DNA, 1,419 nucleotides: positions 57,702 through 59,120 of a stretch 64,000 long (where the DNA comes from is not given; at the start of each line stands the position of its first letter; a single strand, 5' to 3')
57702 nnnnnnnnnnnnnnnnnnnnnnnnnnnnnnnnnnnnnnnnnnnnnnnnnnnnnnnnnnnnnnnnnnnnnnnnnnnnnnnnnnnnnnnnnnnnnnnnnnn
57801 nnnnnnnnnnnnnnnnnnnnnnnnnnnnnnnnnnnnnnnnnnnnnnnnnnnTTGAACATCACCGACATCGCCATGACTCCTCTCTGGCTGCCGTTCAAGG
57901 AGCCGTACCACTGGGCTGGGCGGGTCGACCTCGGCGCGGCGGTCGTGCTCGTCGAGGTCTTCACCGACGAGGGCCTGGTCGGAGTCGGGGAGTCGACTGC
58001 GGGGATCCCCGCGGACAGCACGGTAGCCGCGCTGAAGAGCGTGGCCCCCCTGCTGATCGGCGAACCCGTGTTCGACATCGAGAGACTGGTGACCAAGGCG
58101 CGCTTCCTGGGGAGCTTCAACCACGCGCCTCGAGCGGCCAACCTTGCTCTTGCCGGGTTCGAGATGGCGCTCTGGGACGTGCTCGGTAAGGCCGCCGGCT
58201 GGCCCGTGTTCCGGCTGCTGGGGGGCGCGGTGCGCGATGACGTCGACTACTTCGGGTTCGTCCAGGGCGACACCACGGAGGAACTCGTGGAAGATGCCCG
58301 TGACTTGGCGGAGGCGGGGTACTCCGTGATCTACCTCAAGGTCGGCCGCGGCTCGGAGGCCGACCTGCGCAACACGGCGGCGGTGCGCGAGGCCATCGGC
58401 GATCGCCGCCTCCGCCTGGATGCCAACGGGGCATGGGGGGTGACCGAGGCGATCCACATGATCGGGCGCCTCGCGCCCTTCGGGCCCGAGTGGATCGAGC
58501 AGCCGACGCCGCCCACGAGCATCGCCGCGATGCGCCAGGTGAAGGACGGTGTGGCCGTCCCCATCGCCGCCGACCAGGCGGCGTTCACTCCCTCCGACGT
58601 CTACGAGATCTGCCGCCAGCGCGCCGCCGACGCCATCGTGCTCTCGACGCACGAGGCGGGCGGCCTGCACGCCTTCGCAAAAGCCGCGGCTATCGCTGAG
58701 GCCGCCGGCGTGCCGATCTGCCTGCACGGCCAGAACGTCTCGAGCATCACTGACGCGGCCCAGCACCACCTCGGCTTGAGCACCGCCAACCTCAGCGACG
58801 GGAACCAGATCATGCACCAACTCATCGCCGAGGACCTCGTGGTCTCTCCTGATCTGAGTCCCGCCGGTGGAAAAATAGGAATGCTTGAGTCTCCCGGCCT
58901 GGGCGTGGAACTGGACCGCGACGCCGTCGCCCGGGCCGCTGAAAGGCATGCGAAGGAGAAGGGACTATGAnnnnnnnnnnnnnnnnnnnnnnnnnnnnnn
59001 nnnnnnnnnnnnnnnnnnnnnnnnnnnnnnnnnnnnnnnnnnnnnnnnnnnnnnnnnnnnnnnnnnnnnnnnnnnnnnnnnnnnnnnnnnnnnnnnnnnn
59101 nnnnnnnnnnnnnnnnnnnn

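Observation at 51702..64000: Possible anaerobic, corrinoid-dependent version of the proline-betaine / hydroxyproline-betaine catabolic module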

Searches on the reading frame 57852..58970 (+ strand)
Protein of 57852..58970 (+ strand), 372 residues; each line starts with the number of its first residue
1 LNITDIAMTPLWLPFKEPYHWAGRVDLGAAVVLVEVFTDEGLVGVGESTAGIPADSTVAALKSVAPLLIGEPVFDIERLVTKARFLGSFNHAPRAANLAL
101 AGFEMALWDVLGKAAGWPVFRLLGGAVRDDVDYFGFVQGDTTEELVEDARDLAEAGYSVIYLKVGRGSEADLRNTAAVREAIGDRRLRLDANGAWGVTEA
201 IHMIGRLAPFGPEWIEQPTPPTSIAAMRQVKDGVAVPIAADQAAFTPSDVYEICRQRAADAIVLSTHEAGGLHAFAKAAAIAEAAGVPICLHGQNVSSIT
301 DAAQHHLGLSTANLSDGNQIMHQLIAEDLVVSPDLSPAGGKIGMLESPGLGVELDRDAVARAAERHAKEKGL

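Call 7: search_protein_families(library=pfam, proteins=[window:57852-58970:+])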
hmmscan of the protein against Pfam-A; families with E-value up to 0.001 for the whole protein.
window:57852-58970:+ (372 aa): 3 families
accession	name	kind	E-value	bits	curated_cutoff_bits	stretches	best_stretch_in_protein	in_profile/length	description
PF13378.12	MR_MLE_C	-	4e-52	177.5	29.4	1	144-358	1-219/219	Enolase C-terminal domain-like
PF02746.21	MR_MLE_N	-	2.3e-16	60.5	22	1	18-124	15-117/117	Mandelate racemase / muconate lactonizing enzyme, N-terminal domain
PF07476.17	MAAL_C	-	0.00018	21.2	27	1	231-310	135-215/249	Methylaspartate ammonia-lyase C-terminus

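Call 8: search_protein_families(library=ncbifam, proteins=[window:57852-58970:+])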
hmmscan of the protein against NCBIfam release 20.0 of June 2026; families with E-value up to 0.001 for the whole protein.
window:57852-58970:+ (372 aa): 18 families
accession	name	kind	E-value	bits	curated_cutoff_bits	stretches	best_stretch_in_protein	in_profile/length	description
TIGR02534.1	mucon_cyclo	subfamily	4e-50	170.9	334.95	1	29-361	27-364/368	muconate/chloromuconate family cycloisomerase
NF010624.0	PRK14017.1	equivalog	3.4e-42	144.9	311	1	32-366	16-364/382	galactonate dehydratase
NF043051.1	ManoateDhtManD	equivalog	9.5e-39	133.3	550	2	30-165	16-151/403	D-mannonate dehydratase ManD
NF011654.0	PRK15072.1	subfamily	9.2e-36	123.6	430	2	31-165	17-151/404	D-galactonate dehydratase family protein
NF040790.2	glucon_galact_dh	equivalog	3.2e-34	118.4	750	1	29-362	23-369/390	bifunctional D-gluconate/D-galactonate dehydratase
NF047820.1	TalGalacDh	equivalog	1.2e-33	116.6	500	1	30-362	37-364/371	L-talarate/galactarate dehydratase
NF040866.1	AraD_Arch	equivalog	9.8e-31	107.1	650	1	30-357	33-364/372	arabinonate dehydratase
NF043002.1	HProlDhtase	equivalog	2.6e-27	95.7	500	1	1-359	1-359/366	cis-3-hydroxy-L-proline dehydratase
NF041118.1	A_G_epim_Thtga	equivalog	2.1e-25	89.6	500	1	1-300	1-298/341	L-Ala-D/L-Glu epimerase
NF011968.0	PRK15440.1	equivalog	5e-23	81.6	393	1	31-359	59-388/395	L-rhamnonate dehydratase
NF002782.0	PRK02901.1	equivalog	1.3e-19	70.4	288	1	159-311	105-258/328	o-succinylbenzoate synthase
TIGR01928.1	menC_lowGC_arch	equivalog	3.5e-19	69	200.65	1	14-289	6-278/325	o-succinylbenzoate synthase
NF042940.1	racemase_DgcA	equivalog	3.6e-19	69.1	400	1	14-298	9-275/323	N-acetyl-D-Glu racemase DgcA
TIGR01927.1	menC_gam_Gplu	equivalog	4.8e-14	52.4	130.55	1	137-289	108-260/307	o-succinylbenzoate synthase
TIGR03247.1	glucar-dehydr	equivalog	6e-12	45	828.7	1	154-367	194-410/441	glucarate dehydratase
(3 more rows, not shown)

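Call 10: search_solved_structures(query=window:57852-58970:+, max_evalue=1e-10, show_alignments=2)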
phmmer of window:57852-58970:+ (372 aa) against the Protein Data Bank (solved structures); distinct sequences matched with E-value up to 1e-10: 159 (the best 60 are shown).
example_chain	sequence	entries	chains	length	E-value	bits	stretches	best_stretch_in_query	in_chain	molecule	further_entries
2pgw_A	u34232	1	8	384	8.1e-106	357.5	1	2-368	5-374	Muconate cycloisomerase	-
3fcp_A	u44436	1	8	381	1.6e-39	139.5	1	27-359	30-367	L-Ala-D/L-Glu epimerase, a muconate lactonizing enzyme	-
3i4k_A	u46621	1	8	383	1.3e-37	133.1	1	11-360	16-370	Muconate lactonizing enzyme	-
1jpm_A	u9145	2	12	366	1.7e-37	132.7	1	4-352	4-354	L-Ala-D/L-Glu Epimerase | similar to chloromuconate cycloisomerase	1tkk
2qq6_A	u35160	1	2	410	3e-36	128.6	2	166-369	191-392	Mandelate racemase/muconate lactonizing enzyme-like protein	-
4ggb_A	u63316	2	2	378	1.2e-35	126.7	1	24-360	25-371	Putative uncharacterized protein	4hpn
4dye_A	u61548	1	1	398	2.4e-34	122.4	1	1-362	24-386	isomerase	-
2oqh_A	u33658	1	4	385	3.7e-34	121.8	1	2-362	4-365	Putative isomerase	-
3ct2_A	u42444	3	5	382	6.7e-34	120.9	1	13-360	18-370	Muconate cycloisomerase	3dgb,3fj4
3sjn_A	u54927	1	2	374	8.4e-34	120.6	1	25-361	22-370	Mandelate racemase/muconate lactonizing protein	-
3jva_A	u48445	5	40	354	9.9e-34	120.4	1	16-315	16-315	Dipeptide Epimerase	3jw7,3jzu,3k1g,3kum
2qde_A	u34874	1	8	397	1.1e-33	120.3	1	2-362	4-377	Mandelate racemase/muconate lactonizing enzyme family protein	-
3bjs_A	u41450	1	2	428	4.1e-33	118.4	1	30-357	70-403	Mandelate racemase/muconate lactonizing enzyme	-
2p88_A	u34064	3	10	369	2e-32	116.1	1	1-359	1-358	Mandelate racemase/muconate lactonizing enzyme family protein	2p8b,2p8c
3thu_A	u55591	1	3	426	2.7e-32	115.7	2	30-170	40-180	Mandelate racemase / muconate lactonizing enzyme family protein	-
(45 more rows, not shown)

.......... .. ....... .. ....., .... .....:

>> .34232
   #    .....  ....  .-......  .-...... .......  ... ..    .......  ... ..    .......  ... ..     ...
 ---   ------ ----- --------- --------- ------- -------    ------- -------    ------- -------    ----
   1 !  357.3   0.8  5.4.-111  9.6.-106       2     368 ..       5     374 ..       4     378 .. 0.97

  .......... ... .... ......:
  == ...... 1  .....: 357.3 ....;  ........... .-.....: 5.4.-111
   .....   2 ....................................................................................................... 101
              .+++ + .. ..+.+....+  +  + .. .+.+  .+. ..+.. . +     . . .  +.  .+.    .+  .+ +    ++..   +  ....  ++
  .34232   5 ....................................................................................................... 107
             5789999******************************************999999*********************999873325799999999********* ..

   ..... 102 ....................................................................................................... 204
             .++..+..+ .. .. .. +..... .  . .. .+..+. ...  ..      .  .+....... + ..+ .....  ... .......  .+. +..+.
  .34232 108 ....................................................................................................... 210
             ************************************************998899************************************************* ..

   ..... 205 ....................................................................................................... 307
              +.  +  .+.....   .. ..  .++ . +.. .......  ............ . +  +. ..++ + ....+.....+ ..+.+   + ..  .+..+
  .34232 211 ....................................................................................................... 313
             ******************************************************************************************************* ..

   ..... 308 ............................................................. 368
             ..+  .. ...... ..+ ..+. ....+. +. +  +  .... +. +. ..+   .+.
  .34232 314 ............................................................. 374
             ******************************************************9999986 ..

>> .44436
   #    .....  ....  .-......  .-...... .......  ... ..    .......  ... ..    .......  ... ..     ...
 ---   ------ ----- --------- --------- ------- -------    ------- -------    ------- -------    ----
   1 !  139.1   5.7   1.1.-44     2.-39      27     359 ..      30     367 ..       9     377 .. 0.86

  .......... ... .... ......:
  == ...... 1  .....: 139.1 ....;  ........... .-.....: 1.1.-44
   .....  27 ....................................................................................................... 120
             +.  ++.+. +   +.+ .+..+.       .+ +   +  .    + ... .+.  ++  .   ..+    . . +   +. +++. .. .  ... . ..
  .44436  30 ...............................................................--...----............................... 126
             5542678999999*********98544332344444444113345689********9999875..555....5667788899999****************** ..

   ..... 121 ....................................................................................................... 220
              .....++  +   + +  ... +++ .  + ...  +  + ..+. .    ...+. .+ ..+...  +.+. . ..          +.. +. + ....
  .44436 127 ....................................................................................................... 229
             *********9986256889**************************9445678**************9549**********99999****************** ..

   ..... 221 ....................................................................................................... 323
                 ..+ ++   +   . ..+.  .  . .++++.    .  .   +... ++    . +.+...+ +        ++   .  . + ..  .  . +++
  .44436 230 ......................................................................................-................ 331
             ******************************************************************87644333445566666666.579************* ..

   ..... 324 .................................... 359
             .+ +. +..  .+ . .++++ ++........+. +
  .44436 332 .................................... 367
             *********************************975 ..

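Call 25: find_homologous_proteins(query=window:57852-58970:+, max_evalue=1e-40)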
Query window:57852-58970:+ (372 aa): 1490 proteins with E <= 1e-40 among 8000 candidates; the best 120 are listed.
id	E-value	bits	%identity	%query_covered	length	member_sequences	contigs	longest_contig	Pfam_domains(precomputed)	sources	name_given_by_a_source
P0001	9.7e-242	820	100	100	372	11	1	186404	PF13378.13,PF02746.22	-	-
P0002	2.7e-188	644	79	99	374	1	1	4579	PF13378.13,PF02746.22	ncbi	-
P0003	6.0e-187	639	79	99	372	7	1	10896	PF07476.18,PF13378.13,PF02746.22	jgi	jgi:L-alanine-DL-glutamate epimerase-like enolase superfamily enzyme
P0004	6.4e-185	633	78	99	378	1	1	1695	PF13378.13,PF02746.22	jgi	-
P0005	8.5e-185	632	77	100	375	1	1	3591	PF13378.13,PF02746.22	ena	-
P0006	1.1e-184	632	77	99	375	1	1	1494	PF13378.13,PF02746.22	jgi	jgi:muconate cycloisomerase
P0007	1.5e-184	631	76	99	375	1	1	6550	PF13378.13,PF02746.22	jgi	jgi:L-alanine-DL-glutamate epimerase-like enolase superfamily enzyme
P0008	1.8e-184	631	78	99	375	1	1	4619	PF13378.13,PF02746.22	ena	-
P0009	2.3e-184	631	77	100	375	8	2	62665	PF13378.13,PF02746.22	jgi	-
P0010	3.0e-184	630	78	99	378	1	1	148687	PF13378.13,PF02746.22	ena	-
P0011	5.0e-184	630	77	99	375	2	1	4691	PF13378.13,PF02746.22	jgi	jgi:L-alanine-DL-glutamate epimerase-like enolase superfamily enzyme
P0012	9.7e-184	629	78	99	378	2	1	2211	PF13378.13,PF02746.22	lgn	-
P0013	1.0e-183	629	78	99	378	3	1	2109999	PF13378.13,PF02746.22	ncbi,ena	-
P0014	7.2e-183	626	77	100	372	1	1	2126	PF13378.13,PF02746.22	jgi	jgi:L-alanine-DL-glutamate epimerase-like enolase superfamily enzyme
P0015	8.4e-183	626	77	99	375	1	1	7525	PF13378.13,PF02746.22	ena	-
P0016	1.3e-182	625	77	99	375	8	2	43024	PF13378.13,PF02746.22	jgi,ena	jgi:muconate cycloisomerase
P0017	1.6e-182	625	77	99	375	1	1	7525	PF13378.13,PF02746.22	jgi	jgi:muconate cycloisomerase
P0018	1.9e-182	624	76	99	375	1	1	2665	PF13378.13,PF02746.22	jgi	jgi:L-alanine-DL-glutamate epimerase-like enolase superfamily enzyme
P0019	2.9e-182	624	76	99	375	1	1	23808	PF13378.13,PF02746.22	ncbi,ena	-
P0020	4.0e-182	623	77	99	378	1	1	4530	PF13378.13,PF02746.22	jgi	jgi:L-alanine-DL-glutamate epimerase-like enolase superfamily enzyme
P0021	4.4e-182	623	78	99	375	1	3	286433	PF13378.13,PF02746.22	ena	-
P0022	6.5e-182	623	78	99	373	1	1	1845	PF13378.13,PF02746.22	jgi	jgi:L-alanine-DL-glutamate epimerase-like enolase superfamily enzyme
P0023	8.1e-182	622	76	99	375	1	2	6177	PF13378.13,PF02746.22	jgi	jgi:L-alanine-DL-glutamate epimerase-like enolase superfamily enzyme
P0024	8.7e-182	622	76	99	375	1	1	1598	PF13378.13,PF02746.22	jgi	jgi:muconate cycloisomerase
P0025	1.1e-181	622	78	99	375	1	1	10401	PF13378.13,PF02746.22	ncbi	-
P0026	1.2e-181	622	77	99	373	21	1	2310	PF13378.13,PF02746.22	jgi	-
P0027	2.5e-181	621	77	99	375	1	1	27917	PF13378.13,PF02746.22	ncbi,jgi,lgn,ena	ncbi:MAG: mandelate racemase/muconate lactonizing enzyme family protein [Thermoleophilia bacterium]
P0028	3.3e-181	620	76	100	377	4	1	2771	PF13378.13,PF02746.22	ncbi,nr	ncbi:MAG: mandelate racemase/muconate lactonizing enzyme family protein [Thermoleophilia bacterium]|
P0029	4.7e-181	620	76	99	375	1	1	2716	PF13378.13,PF02746.22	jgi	-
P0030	5.3e-181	620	76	99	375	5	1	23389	PF13378.13,PF02746.22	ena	-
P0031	6.4e-181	620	76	99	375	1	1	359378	PF13378.13,PF02746.22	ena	-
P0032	7.2e-181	619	76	99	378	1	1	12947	PF13378.13,PF02746.22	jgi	-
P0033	8.3e-181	619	76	99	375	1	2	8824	PF13378.13,PF02746.22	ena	-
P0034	8.6e-181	619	77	99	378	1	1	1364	PF13378.13,PF02746.22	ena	-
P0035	1.0e-180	619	76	99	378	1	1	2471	PF13378.13,PF02746.22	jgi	-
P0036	1.1e-180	619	76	99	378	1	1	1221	PF13378.13,PF02746.22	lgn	-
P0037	1.1e-180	619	76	99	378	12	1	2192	PF13378.13,PF02746.22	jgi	jgi:L-alanine-DL-glutamate epimerase-like enolase superfamily enzyme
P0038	1.3e-180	618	76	99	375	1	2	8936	PF13378.13,PF02746.22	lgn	-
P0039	1.4e-180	618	76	99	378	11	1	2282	PF13378.13,PF02746.22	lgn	-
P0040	1.6e-180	618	76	99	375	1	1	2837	PF13378.13,PF02746.22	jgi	-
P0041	1.6e-180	618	76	99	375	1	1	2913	PF13378.13,PF02746.22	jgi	jgi:L-alanine-DL-glutamate epimerase-like enolase superfamily enzyme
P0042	2.0e-180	618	76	99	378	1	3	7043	PF13378.13,PF02746.22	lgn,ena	-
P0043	2.1e-180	618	76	99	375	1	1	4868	PF13378.13,PF02746.22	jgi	jgi:muconate cycloisomerase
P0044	2.9e-180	617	75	99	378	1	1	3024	PF13378.13,PF02746.22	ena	-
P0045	3.6e-180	617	75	99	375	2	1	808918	PF13378.13,PF02746.22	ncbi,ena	-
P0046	3.8e-180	617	77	99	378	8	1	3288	PF13378.13,PF02746.22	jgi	jgi:L-alanine-DL-glutamate epimerase-like enolase superfamily enzyme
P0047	3.8e-180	617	75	99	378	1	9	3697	PF13378.13,PF02746.22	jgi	-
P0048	4.4e-180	617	76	99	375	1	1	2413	PF13378.13,PF02746.22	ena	-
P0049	4.9e-180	617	77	99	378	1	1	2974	PF13378.13,PF02746.22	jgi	jgi:L-alanine-DL-glutamate epimerase-like enolase superfamily enzyme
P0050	5.9e-180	616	76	99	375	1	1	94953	PF13378.13,PF02746.22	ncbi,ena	-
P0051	7.6e-180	616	76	99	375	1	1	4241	PF13378.13,PF02746.22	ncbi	-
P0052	8.7e-180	616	76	99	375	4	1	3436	PF13378.13,PF02746.22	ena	-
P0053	9.9e-180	616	76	99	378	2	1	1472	PF13378.13,PF02746.22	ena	-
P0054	1.0e-179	616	75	99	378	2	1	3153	PF13378.13,PF02746.22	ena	-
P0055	1.2e-179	615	75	99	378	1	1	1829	PF13378.13,PF02746.22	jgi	-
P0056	1.6e-179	615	76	99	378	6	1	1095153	PF13378.13,PF02746.22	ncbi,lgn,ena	-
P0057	1.7e-179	615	76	99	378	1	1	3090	PF13378.13,PF02746.22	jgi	jgi:L-alanine-DL-glutamate epimerase-like enolase superfamily enzyme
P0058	1.7e-179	615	77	99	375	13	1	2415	PF13378.13,PF02746.22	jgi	-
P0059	1.9e-179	615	75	99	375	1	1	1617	PF13378.13,PF02746.22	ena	-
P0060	1.9e-179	615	76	99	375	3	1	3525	PF13378.13,PF02746.22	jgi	jgi:L-alanine-DL-glutamate epimerase-like enolase superfamily enzyme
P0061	2.0e-179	615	76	99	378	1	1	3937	PF13378.13,PF02746.22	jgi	jgi:L-alanine-DL-glutamate epimerase-like enolase superfamily enzyme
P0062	2.2e-179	614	76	99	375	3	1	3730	PF13378.13,PF02746.22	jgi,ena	-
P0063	2.2e-179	614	75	99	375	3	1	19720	PF13378.13,PF02746.22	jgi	jgi:muconate cycloisomerase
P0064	2.4e-179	614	76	99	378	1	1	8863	PF13378.13,PF02746.22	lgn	-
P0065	2.4e-179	614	75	99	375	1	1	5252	PF13378.13,PF02746.22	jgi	jgi:L-alanine-DL-glutamate epimerase-like enolase superfamily enzyme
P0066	2.6e-179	614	76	99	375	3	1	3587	PF13378.13,PF02746.22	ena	-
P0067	2.7e-179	614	75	99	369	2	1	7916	PF13378.13,PF02746.22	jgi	jgi:L-alanine-DL-glutamate epimerase-like enolase superfamily enzyme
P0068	2.7e-179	614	75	99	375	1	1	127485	PF13378.13,PF02746.22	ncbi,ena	-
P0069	3.1e-179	614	76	99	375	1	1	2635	PF13378.13,PF02746.22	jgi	jgi:L-alanine-DL-glutamate epimerase-like enolase superfamily enzyme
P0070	3.7e-179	614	77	98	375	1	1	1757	PF13378.13,PF02746.22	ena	-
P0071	3.9e-179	614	75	99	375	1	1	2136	PF13378.13,PF02746.22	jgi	jgi:muconate cycloisomerase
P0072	7.8e-179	613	75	99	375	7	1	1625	PF13378.13,PF02746.22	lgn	-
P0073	9.4e-179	612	77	99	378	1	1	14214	PF13378.13,PF02746.22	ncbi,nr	ncbi:MAG: mandelate racemase/muconate lactonizing enzyme family protein [Actinobacteria bacterium]|n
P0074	1.3e-178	612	76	99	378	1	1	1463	PF13378.13,PF02746.22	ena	-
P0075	1.4e-178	612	75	95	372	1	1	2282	PF13378.13,PF02746.22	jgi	jgi:L-alanine-DL-glutamate epimerase-like enolase superfamily enzyme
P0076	1.5e-178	612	76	99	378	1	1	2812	PF13378.13,PF02746.22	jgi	jgi:L-alanine-DL-glutamate epimerase-like enolase superfamily enzyme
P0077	1.7e-178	612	76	99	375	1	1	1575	PF13378.13,PF02746.22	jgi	jgi:muconate cycloisomerase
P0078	2.2e-178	611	76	97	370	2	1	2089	PF13378.13,PF02746.22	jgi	jgi:muconate cycloisomerase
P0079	4.1e-178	610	76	99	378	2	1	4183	PF13378.13,PF02746.22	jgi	-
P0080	4.6e-178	610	76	99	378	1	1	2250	PF13378.13,PF02746.22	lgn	-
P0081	5.4e-178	610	75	99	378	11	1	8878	PF13378.13,PF02746.22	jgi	jgi:L-alanine-DL-glutamate epimerase-like enolase superfamily enzyme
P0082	5.8e-178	610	75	99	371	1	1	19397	PF13378.13,PF02746.22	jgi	jgi:L-alanine-DL-glutamate epimerase-like enolase superfamily enzyme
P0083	6.8e-178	610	75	99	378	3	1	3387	PF13378.13,PF02746.22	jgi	-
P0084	6.8e-178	610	76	98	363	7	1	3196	PF13378.13,PF02746.22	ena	-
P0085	6.9e-178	610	75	99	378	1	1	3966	PF13378.13,PF02746.22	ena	-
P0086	7.2e-178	609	75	99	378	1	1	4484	PF13378.13,PF02746.22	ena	-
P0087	9.4e-178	609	75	99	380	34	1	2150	PF13378.13,PF02746.22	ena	-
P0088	1.1e-177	609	75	99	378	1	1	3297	PF13378.13,PF02746.22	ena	-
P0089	1.1e-177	609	75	99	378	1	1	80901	PF13378.13,PF02746.22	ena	-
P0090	1.4e-177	609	75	99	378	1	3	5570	PF13378.13,PF02746.22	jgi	-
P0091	1.7e-177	608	75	99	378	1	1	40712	PF13378.13,PF02746.22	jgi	-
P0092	1.7e-177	608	75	100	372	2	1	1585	PF13378.13,PF02746.22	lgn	-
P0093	2.1e-177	608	75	99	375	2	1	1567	PF13378.13,PF02746.22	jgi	jgi:L-alanine-DL-glutamate epimerase-like enolase superfamily enzyme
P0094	2.1e-177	608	75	98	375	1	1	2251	PF13378.13,PF02746.22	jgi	jgi:L-alanine-DL-glutamate epimerase-like enolase superfamily enzyme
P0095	2.3e-177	608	75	100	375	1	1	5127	PF13378.13,PF02746.22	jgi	jgi:L-alanine-DL-glutamate epimerase-like enolase superfamily enzyme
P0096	2.5e-177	608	75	99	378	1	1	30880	PF13378.13,PF02746.22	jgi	jgi:muconate cycloisomerase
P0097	2.8e-177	608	75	99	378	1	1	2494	PF13378.13,PF02746.22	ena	-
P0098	3.0e-177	607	75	99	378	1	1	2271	PF13378.13,PF02746.22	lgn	-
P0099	4.3e-177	607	75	99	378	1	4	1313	PF13378.13,PF02746.22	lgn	-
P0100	4.4e-177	607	75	95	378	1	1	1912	PF13378.13,PF02746.22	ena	-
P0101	4.5e-177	607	75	99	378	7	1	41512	PF13378.13,PF02746.22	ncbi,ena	-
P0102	4.5e-177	607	75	99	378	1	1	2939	PF13378.13,PF02746.22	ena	-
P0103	5.7e-177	607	75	99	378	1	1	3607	PF13378.13,PF02746.22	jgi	-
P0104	1.4e-176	605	75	99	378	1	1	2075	PF13378.13,PF02746.22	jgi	-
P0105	1.5e-176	605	74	99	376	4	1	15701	PF13378.13,PF02746.22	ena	-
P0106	1.7e-176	605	76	99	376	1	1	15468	PF13378.13,PF02746.22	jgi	jgi:muconate cycloisomerase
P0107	2.6e-176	604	75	99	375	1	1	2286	PF13378.13,PF02746.22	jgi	jgi:L-alanine-DL-glutamate epimerase-like enolase superfamily enzyme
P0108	4.9e-176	603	76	95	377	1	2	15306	PF13378.13,PF02746.22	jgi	-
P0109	5.4e-176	603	74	99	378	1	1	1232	PF13378.13,PF02746.22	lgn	-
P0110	5.4e-176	603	74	99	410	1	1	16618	PF13378.13,PF02746.22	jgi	jgi:L-alanine-DL-glutamate epimerase-like enolase superfamily enzyme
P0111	5.6e-176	603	74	99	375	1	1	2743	PF13378.13,PF02746.22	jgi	-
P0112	5.8e-176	603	74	99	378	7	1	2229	PF13378.13,PF02746.22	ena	-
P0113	6.5e-176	603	75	99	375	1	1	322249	PF13378.13,PF02746.22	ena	-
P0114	9.2e-176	603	75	100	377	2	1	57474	PF13378.13,PF02746.22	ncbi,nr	ncbi:MAG: mandelate racemase/muconate lactonizing enzyme family protein [Thermoleophilia bacterium]|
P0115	1.2e-175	602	73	98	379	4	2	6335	PF13378.13,PF02746.22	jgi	jgi:L-alanine-DL-glutamate epimerase-like enolase superfamily enzyme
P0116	3.0e-175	601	75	99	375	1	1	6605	PF13378.13,PF02746.22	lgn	-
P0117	8.1e-175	599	74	99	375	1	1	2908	PF13378.13,PF02746.22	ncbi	-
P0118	1.6e-174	598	74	100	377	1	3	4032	PF13378.13,PF02746.22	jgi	-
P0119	2.5e-174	598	74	99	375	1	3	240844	PF13378.13,PF02746.22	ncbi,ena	-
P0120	3.0e-174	598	74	99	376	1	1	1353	PF13378.13,PF02746.22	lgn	-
